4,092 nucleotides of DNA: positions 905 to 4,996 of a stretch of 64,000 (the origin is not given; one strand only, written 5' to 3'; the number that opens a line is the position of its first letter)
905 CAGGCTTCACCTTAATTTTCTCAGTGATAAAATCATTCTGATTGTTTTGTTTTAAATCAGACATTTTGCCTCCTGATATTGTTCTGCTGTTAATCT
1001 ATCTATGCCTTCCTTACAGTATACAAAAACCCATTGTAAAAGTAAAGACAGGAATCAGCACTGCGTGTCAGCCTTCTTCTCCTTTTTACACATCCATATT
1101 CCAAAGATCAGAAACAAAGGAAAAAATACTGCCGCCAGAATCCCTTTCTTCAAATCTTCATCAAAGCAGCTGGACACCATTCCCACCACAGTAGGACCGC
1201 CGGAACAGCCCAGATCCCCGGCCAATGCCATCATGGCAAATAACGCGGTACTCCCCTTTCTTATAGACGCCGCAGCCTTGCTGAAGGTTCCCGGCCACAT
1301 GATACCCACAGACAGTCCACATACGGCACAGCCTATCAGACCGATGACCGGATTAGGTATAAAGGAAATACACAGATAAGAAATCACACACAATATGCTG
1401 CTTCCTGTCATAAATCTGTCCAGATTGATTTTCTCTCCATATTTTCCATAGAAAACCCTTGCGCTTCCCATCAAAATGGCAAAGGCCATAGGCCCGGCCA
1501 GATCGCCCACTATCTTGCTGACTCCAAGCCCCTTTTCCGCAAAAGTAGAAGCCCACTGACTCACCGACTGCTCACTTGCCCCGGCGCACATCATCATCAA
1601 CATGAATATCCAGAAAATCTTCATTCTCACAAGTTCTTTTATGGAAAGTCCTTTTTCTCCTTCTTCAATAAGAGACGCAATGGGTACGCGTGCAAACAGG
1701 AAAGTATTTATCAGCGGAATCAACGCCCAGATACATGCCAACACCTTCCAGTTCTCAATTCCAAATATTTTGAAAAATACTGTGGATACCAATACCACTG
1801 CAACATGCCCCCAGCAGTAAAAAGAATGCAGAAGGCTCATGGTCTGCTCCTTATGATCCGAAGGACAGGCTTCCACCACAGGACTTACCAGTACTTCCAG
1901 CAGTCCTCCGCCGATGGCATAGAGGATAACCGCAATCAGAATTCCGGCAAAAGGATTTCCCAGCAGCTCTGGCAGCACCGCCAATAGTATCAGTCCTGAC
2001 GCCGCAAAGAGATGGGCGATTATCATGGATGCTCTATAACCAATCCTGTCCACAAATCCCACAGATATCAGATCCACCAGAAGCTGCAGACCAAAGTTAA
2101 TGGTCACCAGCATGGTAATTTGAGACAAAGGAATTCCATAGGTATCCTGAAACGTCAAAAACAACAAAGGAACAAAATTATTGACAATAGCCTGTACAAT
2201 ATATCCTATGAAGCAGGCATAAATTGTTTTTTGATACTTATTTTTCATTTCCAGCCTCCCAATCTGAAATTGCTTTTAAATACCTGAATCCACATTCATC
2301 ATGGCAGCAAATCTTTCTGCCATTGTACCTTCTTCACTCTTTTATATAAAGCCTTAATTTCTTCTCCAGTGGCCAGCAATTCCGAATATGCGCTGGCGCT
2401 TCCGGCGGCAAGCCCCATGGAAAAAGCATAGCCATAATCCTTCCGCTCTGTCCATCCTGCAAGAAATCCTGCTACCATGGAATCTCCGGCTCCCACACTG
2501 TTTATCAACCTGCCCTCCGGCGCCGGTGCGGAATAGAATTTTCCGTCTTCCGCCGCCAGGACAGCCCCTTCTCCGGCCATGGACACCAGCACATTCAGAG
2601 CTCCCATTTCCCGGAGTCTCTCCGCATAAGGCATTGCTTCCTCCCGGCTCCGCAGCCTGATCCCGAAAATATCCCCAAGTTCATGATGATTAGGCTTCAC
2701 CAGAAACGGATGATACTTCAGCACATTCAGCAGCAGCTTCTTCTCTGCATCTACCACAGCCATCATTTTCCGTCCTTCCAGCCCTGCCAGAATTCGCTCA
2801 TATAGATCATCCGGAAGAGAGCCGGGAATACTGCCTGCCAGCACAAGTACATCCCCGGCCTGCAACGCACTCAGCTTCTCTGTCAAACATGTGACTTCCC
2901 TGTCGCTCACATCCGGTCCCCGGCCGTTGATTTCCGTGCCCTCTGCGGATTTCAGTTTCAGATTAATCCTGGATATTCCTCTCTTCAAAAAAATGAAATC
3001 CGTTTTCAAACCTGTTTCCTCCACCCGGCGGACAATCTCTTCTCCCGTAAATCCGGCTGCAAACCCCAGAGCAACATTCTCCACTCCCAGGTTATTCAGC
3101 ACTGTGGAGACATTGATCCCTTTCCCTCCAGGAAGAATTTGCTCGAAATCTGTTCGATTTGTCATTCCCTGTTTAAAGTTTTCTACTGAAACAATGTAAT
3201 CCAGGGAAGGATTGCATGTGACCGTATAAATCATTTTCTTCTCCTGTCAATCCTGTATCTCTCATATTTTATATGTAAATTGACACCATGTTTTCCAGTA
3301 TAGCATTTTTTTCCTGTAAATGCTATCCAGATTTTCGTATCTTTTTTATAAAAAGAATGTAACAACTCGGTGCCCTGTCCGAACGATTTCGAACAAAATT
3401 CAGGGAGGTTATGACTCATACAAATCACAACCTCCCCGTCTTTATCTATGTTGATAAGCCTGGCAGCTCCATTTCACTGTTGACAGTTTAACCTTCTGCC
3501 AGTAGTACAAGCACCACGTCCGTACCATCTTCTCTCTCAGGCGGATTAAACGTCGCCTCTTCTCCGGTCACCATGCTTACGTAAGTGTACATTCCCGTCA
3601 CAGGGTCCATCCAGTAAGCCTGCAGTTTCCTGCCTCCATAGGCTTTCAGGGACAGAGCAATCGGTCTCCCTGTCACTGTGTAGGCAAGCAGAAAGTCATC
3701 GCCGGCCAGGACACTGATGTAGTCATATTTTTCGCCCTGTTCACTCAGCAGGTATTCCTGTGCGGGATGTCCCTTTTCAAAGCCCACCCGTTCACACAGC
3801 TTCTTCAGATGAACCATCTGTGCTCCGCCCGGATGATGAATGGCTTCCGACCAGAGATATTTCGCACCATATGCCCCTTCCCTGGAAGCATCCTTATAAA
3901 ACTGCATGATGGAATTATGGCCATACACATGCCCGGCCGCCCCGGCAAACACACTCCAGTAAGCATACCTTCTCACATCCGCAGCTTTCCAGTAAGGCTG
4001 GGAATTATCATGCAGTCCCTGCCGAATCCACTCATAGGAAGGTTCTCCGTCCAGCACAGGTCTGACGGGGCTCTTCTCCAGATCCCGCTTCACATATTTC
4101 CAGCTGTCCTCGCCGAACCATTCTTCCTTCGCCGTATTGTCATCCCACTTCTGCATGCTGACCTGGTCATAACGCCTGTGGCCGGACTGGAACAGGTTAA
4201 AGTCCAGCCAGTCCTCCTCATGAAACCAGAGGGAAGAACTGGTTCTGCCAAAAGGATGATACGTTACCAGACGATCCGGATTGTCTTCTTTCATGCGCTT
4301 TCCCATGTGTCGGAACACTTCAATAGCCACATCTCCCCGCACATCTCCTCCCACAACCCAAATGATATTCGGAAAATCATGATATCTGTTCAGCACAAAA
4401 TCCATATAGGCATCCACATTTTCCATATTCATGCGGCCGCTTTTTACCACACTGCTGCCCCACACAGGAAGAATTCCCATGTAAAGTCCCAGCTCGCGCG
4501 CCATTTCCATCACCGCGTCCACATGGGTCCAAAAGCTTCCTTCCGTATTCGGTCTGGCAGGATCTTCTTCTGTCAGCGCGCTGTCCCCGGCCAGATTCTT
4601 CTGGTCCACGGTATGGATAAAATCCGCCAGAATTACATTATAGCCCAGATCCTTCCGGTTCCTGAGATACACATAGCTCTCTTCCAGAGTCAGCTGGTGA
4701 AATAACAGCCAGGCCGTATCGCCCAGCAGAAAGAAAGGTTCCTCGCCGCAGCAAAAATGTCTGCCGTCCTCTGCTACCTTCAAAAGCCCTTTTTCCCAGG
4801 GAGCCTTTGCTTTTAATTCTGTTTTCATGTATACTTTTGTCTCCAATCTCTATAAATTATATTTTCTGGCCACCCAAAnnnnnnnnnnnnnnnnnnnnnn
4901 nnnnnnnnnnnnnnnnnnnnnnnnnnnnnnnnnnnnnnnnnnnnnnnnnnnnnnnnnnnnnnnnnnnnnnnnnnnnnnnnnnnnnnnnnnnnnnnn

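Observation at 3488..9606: Complete-looking D-apiose release and catabolism operon in a Lachnospiraceae-type genome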

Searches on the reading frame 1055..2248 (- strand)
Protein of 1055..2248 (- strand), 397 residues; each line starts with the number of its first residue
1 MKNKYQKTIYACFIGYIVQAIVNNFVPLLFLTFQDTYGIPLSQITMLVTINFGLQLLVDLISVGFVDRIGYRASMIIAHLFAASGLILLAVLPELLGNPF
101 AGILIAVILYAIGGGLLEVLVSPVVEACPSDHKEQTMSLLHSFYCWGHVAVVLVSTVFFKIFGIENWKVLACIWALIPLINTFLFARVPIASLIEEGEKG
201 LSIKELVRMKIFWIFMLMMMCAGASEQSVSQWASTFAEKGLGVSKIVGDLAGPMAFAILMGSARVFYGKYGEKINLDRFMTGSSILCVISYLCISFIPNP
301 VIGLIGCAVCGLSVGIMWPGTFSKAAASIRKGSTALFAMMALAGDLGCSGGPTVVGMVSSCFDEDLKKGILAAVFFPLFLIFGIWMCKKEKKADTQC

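Call 3: search_protein_families(library=pfam, proteins=[window:1055-2248:-])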
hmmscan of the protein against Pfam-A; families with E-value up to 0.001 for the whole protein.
window:1055-2248:- (397 aa): 1 family
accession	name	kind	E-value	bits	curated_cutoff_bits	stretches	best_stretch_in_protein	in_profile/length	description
PF07690.21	MFS_1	-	2.6e-27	96.1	33.4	1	13-352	2-347/347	Major Facilitator Superfamily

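Call 4: search_protein_families(library=ncbifam, proteins=[window:1055-2248:-])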
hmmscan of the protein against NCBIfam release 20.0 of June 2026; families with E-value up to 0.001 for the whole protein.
window:1055-2248:- (397 aa): 2 families
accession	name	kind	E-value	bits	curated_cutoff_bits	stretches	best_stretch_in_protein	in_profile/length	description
TIGR00891.1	2A0112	subfamily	1.9e-09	37.1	552.9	1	6-200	11-200/405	sialate:H+ symport family MFS transporter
NF003024.0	PRK03893.1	subfamily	1.6e-05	23.9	604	1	5-196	19-203/497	sialate:H+ symport family MFS transporter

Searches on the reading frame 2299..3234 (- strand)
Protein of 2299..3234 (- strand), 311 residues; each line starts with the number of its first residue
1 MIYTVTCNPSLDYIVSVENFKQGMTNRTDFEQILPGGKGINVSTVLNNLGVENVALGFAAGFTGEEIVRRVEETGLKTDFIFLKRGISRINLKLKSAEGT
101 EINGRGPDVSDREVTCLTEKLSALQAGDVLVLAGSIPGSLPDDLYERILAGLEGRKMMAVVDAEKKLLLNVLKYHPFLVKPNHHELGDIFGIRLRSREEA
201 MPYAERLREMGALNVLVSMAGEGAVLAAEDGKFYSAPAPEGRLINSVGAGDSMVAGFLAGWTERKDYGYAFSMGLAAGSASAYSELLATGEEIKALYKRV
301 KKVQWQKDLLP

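Call 3: search_protein_families(library=pfam, proteins=[window:2299-3234:-])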
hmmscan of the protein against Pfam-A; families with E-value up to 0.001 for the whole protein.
window:2299-3234:- (311 aa): 2 families
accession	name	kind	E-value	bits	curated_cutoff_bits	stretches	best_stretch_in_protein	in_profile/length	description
PF00294.29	PfkB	-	7.4e-44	150.7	25.8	1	13-284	14-292/302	pfkB family carbohydrate kinase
PF08543.17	Phos_pyr_kin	-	0.00067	19.5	27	0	172-266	116-216/246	Phosphomethylpyrimidine kinase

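Call 4: search_protein_families(library=ncbifam, proteins=[window:2299-3234:-])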
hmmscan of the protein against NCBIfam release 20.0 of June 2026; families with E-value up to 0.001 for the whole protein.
window:2299-3234:- (311 aa): 20 families
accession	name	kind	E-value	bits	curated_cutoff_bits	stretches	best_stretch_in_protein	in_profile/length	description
TIGR03828.1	pfkB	equivalog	1.9e-92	309.5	292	1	2-301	1-303/305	1-phosphofructokinase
TIGR03168.1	1-PFK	subfamily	2.8e-92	308.9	216.4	1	2-301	1-303/305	hexose kinase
NF041320.1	pfkB_Halo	equivalog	1e-52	179.5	400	1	1-280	1-275/302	1-phosphofructokinase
NF007068.0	PRK09513.1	equivalog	3e-44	151.5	432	1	2-279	5-285/312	1-phosphofructokinase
NF010033.0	PRK13508.1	equivalog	2.6e-36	125.4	469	1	1-265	1-267/309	tagatose-6-phosphate kinase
TIGR01231.1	lacC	equivalog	2e-33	116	409.55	1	1-260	1-263/310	tagatose-6-phosphate kinase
NF007632.0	PRK10294.1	equivalog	6.1e-27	94.7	353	1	2-283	4-288/310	6-phosphofructokinase II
TIGR02152.1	D_ribokin_bact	equivalog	7.1e-13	48.5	299.65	1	10-280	8-279/298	ribokinase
NF007321.0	PRK09813.1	equivalog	1.8e-11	44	247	1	204-278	178-251/261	fructoselysine 6-kinase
TIGR02198.1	rfaE_dom_I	equivalog_domain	1.2e-10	41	345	1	112-279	128-294/315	D-glycero-beta-D-manno-heptose-7-phosphate kinase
NF007355.0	PRK09850.1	equivalog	4.7e-10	39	540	1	178-281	183-284/313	pseudouridine kinase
TIGR04382.1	myo_inos_iolC_N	equivalog_domain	4.2e-09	36.1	300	1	198-281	206-289/309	5-dehydro-2-deoxygluconokinase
NF008353.0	PRK11142.1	equivalog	9e-08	32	341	1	178-279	181-281/307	ribokinase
NF041332.1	KDG_KDGal_kin_Halo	equivalog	5.3e-07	29.4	440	1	199-279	209-289/320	bifunctional 2-dehydro-3-deoxygluconokinase/2-dehydro-3-deoxygalactonokinase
NF007416.0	PRK09954.1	equivalog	3.9e-05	22.7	561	1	177-280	235-338/362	sugar kinase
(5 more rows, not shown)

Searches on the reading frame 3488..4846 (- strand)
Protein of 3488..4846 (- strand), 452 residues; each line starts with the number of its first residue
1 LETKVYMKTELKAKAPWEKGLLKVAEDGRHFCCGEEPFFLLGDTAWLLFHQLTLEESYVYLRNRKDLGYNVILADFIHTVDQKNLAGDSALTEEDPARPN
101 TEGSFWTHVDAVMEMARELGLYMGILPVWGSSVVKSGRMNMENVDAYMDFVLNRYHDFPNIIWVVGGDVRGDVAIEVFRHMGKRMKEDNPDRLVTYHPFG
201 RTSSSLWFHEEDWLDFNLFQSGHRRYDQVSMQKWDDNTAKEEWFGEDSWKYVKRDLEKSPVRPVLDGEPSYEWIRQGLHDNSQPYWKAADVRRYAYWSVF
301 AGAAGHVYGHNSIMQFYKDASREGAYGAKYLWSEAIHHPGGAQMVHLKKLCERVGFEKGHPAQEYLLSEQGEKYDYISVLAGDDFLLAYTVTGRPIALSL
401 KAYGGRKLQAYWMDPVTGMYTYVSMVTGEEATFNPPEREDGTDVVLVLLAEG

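Call 3: search_protein_families(library=pfam, proteins=[window:3488-4846:-])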
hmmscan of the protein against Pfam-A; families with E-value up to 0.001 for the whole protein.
window:3488-4846:- (452 aa): 2 families
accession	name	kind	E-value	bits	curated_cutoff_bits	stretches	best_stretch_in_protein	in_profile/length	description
PF13204.13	Apiosidase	-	2.7e-100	336.5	26.5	1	27-354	3-316/320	Apiosidase-like, catalytic domain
PF12904.13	Collagen_bind_2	-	1.1e-17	64.1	22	1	361-448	2-91/92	Putative collagen-binding domain of a collagenase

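Call 4: search_protein_families(library=ncbifam, proteins=[window:3488-4846:-])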
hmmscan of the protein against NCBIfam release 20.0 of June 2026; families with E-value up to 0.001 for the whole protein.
window:3488-4846:- (452 aa): 0 families

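Call 20: search_solved_structures(query=window:3488-4846:-, max_evalue=0.001, show_alignments=1)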
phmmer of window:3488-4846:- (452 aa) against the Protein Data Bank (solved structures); distinct sequences matched with E-value up to 0.001: 3.
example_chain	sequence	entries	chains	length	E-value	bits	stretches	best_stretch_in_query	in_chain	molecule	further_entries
3kzs_A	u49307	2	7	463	4.3e-106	359.1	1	11-447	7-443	DUF4038 domain-containing protein | Glycoside hydrolase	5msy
4qfu_A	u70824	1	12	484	3.3e-101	342.9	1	12-448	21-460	DUF4038 domain-containing protein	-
8t9w_A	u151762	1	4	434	1.9e-67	231.7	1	24-448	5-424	Apiosidase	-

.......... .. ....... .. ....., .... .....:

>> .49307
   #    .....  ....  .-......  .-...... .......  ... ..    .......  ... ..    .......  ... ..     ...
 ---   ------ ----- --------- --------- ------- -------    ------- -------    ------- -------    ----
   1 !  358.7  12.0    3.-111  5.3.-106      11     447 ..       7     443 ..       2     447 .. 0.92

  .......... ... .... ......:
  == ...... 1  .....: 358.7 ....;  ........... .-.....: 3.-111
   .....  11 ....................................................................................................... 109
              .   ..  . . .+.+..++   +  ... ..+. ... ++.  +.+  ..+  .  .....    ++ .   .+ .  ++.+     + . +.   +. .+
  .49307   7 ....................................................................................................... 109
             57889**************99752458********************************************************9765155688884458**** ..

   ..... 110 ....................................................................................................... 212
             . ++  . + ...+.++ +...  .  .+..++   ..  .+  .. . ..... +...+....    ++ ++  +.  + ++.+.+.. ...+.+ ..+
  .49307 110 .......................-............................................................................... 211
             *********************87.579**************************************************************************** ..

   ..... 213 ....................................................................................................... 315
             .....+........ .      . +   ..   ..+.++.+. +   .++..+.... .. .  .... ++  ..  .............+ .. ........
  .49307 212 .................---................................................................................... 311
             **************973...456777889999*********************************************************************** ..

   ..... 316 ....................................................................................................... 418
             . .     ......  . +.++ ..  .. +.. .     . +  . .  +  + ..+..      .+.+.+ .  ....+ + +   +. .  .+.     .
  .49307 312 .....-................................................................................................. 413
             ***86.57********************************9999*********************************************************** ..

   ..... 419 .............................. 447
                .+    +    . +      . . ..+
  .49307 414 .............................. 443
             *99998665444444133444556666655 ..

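Call 75: find_encoding_contigs(protein=window:3488-4828:-, flank=3000, max_places=4)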
Protein window:3488-4828:- (446 aa): 8 contigs read that carry it; 4 places shown.
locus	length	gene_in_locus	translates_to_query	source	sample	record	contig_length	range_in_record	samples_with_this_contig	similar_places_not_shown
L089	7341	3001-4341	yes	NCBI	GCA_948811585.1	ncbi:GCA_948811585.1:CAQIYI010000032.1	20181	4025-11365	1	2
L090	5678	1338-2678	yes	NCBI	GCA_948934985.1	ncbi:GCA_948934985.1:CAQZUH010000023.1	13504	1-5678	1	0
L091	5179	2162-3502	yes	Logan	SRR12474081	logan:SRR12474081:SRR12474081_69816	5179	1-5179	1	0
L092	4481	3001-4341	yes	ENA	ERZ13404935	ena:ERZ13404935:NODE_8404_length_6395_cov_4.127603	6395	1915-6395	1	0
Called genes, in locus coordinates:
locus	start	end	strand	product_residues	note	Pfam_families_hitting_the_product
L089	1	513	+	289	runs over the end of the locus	PF13292:DXP_synthase_N, PF00456:Transketolase_N, PF09364:XFP_N (faint), PF00676:E1_dh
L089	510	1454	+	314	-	PF02779:Transket_pyr, PF02780:Transketolase_C, PF17147:PFOR_II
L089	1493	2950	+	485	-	PF00370:FGGY_N, PF02782:FGGY_C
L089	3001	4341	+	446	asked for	PF13204:Apiosidase, PF12904:Collagen_bind_2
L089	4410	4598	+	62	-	-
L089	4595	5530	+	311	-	PF00294:PfkB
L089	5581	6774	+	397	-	PF07690:MFS_1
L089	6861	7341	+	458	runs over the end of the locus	PF13365:Trypsin_2, PF00595:PDZ, PF13180:PDZ_2, PF17820:PDZ_6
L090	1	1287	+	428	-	?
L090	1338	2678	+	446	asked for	PF13204:Apiosidase, PF12904:Collagen_bind_2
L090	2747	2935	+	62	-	-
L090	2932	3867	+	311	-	PF00294:PfkB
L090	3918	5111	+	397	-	PF07690:MFS_1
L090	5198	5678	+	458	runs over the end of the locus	PF13365:Trypsin_2, PF00595:PDZ, PF13180:PDZ_2, PF17820:PDZ_6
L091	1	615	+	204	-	?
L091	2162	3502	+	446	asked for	PF13204:Apiosidase, PF12904:Collagen_bind_2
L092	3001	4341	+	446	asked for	PF13204:Apiosidase, PF12904:Collagen_bind_2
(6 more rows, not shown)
